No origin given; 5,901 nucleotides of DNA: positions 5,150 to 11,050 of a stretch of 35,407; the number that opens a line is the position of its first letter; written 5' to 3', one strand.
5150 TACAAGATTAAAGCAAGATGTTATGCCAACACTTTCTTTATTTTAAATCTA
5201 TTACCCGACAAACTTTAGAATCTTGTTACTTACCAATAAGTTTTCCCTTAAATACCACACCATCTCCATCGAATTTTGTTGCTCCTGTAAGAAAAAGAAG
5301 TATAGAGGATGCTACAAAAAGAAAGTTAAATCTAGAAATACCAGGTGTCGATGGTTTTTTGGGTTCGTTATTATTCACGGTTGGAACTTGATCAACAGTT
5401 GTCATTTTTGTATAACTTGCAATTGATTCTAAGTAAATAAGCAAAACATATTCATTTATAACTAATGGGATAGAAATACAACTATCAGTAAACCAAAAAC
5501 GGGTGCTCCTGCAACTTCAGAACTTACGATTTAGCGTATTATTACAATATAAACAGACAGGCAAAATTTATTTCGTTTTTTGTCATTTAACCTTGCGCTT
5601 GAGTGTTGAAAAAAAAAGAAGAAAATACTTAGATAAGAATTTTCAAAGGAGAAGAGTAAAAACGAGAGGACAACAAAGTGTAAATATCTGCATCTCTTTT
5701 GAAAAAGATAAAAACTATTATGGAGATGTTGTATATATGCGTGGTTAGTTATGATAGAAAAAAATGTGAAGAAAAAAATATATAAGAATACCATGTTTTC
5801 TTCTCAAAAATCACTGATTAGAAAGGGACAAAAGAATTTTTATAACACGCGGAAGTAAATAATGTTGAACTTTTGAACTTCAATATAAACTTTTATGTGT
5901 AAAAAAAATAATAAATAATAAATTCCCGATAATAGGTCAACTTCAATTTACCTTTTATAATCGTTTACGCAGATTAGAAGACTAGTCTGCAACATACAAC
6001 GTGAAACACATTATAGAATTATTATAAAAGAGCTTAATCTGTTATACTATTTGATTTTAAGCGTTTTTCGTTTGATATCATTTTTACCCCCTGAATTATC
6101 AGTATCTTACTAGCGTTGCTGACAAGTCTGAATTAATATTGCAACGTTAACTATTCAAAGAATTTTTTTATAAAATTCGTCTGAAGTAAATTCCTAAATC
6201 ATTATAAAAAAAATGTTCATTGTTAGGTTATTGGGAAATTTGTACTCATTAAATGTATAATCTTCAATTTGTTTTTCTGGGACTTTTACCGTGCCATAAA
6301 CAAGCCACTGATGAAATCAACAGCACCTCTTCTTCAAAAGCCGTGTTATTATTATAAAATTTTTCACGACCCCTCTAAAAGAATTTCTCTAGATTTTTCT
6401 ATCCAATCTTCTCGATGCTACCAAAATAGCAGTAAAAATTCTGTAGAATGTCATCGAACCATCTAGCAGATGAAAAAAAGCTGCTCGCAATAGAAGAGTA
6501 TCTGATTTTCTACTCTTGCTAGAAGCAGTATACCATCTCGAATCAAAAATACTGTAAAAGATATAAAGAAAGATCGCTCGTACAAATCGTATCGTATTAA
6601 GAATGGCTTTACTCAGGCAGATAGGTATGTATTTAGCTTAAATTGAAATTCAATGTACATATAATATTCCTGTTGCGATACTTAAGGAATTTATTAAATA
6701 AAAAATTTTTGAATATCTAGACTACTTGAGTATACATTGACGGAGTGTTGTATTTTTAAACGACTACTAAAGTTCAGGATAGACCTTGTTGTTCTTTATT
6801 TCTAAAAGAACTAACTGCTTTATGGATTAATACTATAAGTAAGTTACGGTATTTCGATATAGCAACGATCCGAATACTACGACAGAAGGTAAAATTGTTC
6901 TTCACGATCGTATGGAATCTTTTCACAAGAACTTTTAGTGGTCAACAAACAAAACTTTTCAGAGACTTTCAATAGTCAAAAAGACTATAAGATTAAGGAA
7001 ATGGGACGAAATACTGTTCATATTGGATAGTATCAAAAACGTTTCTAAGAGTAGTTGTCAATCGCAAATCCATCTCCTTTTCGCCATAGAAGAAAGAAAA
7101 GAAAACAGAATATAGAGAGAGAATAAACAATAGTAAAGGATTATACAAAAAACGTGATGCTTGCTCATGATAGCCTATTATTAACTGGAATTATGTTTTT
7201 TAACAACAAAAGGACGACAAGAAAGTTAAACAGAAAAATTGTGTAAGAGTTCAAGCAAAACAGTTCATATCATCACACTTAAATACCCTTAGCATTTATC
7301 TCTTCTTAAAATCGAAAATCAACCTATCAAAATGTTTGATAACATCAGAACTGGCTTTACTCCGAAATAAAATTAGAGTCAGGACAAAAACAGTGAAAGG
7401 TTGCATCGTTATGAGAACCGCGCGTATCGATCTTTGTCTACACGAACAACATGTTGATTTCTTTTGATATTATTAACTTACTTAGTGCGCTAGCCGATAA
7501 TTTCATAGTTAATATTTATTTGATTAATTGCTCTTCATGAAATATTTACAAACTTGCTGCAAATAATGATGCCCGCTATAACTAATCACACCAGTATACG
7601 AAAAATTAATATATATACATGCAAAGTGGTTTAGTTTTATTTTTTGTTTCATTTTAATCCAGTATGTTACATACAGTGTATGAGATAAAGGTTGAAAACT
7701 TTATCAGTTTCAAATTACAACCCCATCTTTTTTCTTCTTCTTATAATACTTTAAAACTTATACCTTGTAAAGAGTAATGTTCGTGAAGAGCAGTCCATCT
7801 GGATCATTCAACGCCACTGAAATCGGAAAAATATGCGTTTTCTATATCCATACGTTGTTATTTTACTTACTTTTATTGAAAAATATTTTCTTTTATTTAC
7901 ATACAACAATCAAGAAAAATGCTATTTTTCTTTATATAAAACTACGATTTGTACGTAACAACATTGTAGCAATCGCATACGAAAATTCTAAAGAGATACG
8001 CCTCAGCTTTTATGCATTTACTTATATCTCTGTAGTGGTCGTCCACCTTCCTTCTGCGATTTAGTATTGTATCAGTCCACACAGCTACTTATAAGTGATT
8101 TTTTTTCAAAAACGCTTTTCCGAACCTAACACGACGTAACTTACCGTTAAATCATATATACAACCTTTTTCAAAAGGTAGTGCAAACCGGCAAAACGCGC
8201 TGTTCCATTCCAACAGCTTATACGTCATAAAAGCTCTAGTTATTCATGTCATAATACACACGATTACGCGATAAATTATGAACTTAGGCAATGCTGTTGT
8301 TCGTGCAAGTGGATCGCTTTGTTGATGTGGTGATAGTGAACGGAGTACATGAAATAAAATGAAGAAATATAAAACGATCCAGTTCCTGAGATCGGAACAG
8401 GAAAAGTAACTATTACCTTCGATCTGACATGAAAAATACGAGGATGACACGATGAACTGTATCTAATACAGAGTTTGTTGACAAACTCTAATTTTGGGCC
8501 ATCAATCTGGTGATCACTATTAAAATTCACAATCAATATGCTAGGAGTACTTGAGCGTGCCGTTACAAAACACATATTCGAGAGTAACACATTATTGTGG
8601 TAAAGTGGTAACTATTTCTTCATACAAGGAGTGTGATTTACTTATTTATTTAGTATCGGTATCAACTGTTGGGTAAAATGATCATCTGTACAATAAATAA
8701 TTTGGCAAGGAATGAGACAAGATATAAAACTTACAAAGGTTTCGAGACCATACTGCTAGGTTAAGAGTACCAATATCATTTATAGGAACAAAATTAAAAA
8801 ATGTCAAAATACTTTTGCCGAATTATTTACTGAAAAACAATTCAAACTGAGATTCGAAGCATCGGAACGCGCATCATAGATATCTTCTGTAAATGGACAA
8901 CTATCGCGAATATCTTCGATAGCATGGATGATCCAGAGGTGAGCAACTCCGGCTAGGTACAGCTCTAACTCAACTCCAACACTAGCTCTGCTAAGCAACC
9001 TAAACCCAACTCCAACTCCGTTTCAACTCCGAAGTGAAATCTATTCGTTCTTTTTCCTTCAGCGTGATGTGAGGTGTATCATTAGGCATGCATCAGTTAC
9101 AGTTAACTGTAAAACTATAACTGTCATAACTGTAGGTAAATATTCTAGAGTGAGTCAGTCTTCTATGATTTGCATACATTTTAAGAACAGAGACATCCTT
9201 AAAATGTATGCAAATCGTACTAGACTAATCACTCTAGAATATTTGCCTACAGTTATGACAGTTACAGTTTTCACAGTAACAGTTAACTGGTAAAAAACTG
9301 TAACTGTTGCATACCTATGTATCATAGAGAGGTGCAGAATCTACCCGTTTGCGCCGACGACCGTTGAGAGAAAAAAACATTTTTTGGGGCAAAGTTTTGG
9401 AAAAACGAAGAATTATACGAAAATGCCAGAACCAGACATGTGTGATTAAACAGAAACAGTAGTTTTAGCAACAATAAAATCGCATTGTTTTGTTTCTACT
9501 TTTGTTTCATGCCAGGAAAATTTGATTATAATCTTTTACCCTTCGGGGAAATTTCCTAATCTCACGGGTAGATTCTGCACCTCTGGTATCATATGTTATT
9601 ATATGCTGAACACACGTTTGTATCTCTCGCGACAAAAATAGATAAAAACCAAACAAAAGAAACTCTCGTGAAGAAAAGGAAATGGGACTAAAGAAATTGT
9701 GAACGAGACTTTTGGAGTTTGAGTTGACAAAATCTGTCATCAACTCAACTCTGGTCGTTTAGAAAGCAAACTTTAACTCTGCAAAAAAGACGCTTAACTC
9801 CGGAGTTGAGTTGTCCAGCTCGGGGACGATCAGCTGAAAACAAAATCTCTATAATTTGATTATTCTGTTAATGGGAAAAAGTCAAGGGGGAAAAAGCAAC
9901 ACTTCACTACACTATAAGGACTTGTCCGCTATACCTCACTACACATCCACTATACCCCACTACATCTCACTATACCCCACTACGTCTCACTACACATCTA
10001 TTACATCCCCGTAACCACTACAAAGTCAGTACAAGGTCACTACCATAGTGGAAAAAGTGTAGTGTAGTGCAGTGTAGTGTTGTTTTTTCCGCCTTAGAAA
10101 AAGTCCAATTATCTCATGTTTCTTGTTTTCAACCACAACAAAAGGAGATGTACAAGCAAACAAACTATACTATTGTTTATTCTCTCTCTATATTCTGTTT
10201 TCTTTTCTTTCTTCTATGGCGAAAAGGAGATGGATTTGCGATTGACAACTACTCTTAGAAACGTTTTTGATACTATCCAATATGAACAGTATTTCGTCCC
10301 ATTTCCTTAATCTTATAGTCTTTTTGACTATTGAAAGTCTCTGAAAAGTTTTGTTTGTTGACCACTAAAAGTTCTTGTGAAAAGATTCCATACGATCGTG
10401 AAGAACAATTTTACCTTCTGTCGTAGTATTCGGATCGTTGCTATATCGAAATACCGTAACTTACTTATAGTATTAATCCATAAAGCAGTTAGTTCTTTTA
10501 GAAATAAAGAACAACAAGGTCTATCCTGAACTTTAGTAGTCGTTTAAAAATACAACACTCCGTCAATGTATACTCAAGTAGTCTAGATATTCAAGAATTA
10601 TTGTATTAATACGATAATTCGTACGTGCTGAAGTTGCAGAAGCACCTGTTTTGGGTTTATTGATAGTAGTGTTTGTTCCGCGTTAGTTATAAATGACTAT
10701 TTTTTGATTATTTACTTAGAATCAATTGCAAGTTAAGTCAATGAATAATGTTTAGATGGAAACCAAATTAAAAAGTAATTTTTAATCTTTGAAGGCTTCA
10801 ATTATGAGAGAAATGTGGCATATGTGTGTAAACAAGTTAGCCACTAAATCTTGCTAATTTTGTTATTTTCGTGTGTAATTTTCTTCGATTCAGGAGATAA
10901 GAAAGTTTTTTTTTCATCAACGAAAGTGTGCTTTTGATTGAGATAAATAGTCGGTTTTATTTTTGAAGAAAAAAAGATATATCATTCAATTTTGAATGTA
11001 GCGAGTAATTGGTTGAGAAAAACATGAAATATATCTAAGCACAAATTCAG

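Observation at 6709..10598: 3.9 kb transposon-like unit with ~428-bp TIRs whose interior is a stack of nested hairpins rather than a transposase gene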

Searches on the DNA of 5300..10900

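Call 38: search_rna_families(source=window, start=5300, end=10900, threshold=evalue, max_evalue=1)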
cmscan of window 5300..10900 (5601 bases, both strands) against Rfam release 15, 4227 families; matches with E-value up to 1: 9.
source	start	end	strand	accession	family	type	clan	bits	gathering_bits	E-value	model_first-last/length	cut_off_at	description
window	9131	9253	+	RF03601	MIR7993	Gene; miRNA;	-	58.4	100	1.3e-09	1-138/138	no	MIR7993 microRNA precursor family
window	9124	9258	+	RF04263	MIR2593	Gene; miRNA;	-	49.7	96.2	3.4e-07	1-116/116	no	MIR2593 microRNA precursor family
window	9124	9258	-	RF04263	MIR2593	Gene; miRNA;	-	47.5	96.2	1.2e-06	1-116/116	no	MIR2593 microRNA precursor family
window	9143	9239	-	RF03450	MIR1513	Gene; miRNA;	-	36.4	95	0.00016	1-91/91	no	MIR1513 microRNA precursor family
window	9144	9238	+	RF03450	MIR1513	Gene; miRNA;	-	34.8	95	0.00043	1-91/91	no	MIR1513 microRNA precursor family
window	9124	9258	+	RF03722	MIR4378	Gene; miRNA;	-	29.5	90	0.022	1-91/91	no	MIR4378 microRNA precursor family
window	9165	9219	-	RF04197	mir-9457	Gene; miRNA;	-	28.3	90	0.018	1-68/68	no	mir-9457 microRNA precursor family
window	9164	9218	+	RF04197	mir-9457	Gene; miRNA;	-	27.9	90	0.023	1-68/68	no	mir-9457 microRNA precursor family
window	9144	9236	-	RF03601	MIR7993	Gene; miRNA;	-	27.2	100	0.092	1-138/138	no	MIR7993 microRNA precursor family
